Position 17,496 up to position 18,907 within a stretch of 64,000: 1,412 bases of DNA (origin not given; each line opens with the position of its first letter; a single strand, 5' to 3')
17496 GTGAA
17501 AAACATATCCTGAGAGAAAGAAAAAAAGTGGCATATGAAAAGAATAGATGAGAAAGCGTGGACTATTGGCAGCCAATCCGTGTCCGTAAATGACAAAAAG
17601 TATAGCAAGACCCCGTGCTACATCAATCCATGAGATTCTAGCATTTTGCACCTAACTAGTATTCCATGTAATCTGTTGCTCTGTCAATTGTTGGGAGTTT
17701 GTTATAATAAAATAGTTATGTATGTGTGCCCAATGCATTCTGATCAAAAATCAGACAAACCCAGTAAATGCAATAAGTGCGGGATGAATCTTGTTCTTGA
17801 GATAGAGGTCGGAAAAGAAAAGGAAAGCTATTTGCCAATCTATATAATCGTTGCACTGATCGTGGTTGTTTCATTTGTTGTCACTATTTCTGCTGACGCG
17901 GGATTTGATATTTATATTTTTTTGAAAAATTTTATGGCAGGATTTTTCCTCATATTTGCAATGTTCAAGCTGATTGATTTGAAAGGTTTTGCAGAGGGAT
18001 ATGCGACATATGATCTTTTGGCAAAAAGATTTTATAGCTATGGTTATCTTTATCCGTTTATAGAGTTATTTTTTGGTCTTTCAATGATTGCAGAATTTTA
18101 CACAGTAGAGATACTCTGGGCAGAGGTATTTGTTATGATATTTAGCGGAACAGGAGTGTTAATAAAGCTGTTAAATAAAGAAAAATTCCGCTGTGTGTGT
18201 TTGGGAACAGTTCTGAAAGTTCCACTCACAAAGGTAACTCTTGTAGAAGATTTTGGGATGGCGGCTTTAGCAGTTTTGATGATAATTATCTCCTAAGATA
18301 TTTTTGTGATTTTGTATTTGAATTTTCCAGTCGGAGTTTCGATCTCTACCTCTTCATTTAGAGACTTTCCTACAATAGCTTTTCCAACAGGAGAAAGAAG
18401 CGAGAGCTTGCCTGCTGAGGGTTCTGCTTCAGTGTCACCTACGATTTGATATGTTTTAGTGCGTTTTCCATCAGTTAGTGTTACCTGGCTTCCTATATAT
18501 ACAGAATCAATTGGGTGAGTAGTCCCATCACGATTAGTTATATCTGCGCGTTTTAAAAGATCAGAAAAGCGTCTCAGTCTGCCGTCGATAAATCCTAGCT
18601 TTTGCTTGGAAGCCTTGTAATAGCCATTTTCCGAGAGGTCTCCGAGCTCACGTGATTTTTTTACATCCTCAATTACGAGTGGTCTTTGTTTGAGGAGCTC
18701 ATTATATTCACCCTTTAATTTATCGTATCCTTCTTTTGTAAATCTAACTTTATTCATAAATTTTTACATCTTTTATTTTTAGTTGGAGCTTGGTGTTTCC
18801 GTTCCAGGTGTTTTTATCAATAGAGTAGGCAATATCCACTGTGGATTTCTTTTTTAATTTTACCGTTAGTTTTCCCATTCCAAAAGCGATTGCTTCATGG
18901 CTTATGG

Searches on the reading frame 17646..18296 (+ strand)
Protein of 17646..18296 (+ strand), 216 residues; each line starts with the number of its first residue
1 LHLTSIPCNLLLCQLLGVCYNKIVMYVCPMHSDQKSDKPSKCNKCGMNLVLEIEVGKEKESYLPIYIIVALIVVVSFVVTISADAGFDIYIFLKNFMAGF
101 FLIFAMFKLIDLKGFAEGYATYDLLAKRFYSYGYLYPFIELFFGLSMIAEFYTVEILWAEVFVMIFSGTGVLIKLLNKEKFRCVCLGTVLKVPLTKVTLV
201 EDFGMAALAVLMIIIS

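Call 74: search_protein_families(library=pfam, proteins=[window:17646-18296:+], max_evalue=1)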
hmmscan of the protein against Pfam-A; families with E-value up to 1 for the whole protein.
window:17646-18296:+ (216 aa): 2 families
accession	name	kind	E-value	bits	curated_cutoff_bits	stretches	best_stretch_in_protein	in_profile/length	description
PF19335.5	HMBD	-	3e-10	40.3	23.6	1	26-50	2-26/28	Heavy metal binding domain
PF07291.16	MauE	-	1.3e-09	38.8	27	1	90-214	5-127/128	Methylamine utilisation protein MauE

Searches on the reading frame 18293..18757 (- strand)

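Call 74: search_protein_families(library=pfam, proteins=[window:18293-18757:-], max_evalue=1)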
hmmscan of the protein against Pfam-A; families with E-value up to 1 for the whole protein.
window:18293-18757:- (154 aa): 2 families
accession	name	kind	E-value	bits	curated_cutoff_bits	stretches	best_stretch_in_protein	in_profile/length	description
PF01272.25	GreA_GreB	-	3e-23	82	26.9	1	84-154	4-76/77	Transcription elongation factor, GreA/GreB, C-term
PF03449.20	GreA_GreB_N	-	3.7e-19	69.1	24.5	1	6-73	3-71/71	Transcription elongation factor, N-terminal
